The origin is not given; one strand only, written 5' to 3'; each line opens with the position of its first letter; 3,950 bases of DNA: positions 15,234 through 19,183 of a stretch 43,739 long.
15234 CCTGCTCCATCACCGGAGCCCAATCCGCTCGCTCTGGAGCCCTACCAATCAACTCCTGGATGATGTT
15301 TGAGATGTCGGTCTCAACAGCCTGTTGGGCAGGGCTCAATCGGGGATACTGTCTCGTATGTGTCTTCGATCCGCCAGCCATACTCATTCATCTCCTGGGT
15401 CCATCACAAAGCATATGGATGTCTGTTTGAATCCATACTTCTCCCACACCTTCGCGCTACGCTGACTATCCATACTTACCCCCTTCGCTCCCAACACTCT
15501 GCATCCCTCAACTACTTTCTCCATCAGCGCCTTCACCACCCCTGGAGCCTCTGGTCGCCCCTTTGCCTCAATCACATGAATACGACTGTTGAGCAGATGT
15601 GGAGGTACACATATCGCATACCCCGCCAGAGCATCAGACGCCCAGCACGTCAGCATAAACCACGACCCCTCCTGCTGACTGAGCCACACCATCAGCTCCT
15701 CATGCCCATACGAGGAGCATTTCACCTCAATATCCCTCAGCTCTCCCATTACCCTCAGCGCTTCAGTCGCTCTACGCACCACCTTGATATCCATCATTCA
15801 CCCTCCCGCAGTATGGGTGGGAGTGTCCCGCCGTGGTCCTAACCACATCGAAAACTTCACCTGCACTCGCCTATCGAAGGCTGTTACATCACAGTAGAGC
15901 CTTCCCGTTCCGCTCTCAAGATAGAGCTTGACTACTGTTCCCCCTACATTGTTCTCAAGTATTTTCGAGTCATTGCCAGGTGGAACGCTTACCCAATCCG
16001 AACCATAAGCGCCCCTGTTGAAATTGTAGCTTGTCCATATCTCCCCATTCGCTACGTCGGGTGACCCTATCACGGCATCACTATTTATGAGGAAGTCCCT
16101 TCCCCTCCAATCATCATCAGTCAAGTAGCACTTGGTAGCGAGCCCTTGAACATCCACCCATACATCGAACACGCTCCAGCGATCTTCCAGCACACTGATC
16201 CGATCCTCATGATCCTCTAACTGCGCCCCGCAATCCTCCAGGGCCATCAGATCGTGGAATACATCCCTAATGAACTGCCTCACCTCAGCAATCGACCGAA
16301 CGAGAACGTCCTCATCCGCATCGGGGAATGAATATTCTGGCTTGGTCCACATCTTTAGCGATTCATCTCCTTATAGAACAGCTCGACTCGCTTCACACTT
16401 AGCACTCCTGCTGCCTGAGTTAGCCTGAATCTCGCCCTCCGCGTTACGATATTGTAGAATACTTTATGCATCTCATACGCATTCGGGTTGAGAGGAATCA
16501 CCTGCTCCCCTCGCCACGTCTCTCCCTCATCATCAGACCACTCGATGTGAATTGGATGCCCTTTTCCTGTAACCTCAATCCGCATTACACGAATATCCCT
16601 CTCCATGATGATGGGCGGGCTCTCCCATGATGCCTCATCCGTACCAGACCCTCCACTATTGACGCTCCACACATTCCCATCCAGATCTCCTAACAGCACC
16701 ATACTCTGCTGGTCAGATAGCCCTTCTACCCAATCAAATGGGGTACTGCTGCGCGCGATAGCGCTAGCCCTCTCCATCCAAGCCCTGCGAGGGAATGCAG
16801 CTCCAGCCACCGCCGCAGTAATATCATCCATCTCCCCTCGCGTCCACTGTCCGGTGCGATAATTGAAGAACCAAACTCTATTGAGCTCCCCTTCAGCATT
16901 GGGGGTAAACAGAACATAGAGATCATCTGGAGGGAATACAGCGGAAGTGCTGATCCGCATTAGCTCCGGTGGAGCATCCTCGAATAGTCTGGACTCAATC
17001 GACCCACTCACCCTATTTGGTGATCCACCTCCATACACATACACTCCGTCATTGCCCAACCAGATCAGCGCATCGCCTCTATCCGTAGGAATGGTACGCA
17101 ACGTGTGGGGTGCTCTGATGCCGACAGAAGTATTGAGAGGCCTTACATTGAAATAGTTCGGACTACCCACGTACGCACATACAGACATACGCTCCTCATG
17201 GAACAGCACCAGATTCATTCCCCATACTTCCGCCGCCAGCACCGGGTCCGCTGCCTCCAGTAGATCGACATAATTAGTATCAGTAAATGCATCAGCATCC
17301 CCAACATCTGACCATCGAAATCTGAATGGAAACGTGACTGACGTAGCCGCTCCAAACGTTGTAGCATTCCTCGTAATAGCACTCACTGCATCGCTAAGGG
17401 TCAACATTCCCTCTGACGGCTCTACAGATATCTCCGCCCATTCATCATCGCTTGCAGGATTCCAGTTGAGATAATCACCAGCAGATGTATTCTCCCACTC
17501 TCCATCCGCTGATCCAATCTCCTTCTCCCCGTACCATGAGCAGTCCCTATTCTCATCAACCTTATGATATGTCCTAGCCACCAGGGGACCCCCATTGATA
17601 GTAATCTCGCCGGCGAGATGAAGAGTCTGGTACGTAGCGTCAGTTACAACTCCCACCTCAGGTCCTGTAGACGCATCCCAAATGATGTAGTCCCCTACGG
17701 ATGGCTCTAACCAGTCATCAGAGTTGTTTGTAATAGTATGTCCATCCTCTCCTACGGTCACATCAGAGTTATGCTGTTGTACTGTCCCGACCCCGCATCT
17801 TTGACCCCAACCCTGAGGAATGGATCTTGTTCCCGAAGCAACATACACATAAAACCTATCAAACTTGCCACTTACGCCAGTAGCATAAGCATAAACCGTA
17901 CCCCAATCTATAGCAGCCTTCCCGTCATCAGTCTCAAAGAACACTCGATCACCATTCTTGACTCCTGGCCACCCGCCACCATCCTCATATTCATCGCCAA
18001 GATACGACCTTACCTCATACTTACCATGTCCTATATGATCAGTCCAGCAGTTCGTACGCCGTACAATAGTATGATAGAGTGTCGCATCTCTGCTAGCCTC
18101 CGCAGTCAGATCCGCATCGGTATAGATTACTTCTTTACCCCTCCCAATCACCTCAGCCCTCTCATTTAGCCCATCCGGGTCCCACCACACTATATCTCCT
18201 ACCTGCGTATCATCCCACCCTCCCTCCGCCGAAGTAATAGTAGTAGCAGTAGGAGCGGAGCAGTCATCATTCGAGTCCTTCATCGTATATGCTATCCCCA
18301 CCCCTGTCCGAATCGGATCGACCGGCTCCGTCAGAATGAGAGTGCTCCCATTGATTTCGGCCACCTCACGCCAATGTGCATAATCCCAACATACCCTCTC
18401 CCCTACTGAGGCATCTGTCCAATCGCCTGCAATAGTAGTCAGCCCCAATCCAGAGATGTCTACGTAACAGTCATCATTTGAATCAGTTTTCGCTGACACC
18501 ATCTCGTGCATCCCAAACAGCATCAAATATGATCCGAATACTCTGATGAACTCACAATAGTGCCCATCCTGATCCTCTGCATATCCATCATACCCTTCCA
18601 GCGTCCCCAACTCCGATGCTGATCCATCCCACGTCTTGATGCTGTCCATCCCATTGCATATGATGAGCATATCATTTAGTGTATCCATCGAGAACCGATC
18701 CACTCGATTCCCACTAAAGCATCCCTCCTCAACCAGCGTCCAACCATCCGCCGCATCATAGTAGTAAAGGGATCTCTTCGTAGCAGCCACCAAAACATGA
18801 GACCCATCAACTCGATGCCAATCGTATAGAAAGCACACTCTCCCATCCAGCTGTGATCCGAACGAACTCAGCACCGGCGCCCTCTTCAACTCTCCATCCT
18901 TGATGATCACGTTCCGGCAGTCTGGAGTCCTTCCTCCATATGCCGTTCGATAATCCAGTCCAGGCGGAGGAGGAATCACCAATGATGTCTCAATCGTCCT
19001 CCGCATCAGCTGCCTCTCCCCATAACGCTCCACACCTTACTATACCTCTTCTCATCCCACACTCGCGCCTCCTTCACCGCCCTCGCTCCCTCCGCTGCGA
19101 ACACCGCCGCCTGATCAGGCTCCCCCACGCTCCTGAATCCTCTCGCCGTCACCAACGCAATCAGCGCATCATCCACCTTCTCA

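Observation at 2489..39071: Genome-wide 25-bp near-palindrome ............-S-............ marks gene junctions on both arms, and its asymmetry follows gene direction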

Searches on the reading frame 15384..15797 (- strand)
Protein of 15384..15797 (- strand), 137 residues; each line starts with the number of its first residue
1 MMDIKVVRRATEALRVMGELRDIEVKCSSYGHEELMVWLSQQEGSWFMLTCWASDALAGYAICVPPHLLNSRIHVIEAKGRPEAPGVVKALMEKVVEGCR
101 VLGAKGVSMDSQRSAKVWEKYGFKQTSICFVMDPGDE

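Call 90: search_protein_families(library=pfam, proteins=[window:15384-15797:-], max_evalue=0.01)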
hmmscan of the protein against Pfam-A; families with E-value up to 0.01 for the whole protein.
window:15384-15797:- (137 aa): 1 family
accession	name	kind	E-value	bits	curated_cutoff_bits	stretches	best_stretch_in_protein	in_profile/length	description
PF00583.31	Acetyltransf_1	-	0.0063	17.2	20.7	0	20-123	4-116/116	Acetyltransferase (GNAT) family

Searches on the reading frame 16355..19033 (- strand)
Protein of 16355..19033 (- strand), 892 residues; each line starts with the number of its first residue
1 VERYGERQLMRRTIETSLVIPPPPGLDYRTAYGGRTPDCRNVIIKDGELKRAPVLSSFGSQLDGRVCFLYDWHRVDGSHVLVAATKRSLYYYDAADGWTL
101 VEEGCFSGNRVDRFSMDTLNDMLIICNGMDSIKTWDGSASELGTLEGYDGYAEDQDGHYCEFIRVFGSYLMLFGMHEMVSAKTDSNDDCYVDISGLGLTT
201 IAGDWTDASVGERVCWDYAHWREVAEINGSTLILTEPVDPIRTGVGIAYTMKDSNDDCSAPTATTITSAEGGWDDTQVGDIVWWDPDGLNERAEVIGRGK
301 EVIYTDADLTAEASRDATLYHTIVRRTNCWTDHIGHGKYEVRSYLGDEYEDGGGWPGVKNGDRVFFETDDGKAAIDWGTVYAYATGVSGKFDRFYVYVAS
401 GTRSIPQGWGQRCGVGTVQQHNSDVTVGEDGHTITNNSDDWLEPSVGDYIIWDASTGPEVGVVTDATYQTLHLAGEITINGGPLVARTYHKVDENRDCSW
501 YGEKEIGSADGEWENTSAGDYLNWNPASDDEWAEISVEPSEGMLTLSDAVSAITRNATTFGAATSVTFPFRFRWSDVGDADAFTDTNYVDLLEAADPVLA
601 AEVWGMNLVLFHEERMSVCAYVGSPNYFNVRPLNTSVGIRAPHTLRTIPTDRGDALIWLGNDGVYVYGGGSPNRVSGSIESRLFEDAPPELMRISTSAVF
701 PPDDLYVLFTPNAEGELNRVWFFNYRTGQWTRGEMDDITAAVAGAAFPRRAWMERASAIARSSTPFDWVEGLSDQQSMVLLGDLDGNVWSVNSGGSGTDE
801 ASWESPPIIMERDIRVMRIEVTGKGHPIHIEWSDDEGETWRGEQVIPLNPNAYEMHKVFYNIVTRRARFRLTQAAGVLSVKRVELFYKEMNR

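Call 8: search_protein_families(library=pfam, proteins=[window:16355-19033:-], max_evalue=0.01)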
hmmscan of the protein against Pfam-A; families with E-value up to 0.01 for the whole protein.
window:16355-19033:- (892 aa): 0 families

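Call 9: search_protein_families(library=phrogs, proteins=[window:16355-19033:-], max_evalue=0.001)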
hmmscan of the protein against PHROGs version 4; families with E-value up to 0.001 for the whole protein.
window:16355-19033:- (892 aa): 1 family
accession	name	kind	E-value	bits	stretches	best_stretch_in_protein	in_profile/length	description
phrog_3287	-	head and packaging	2.1e-32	113.6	2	555-812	156-436/524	virion structural protein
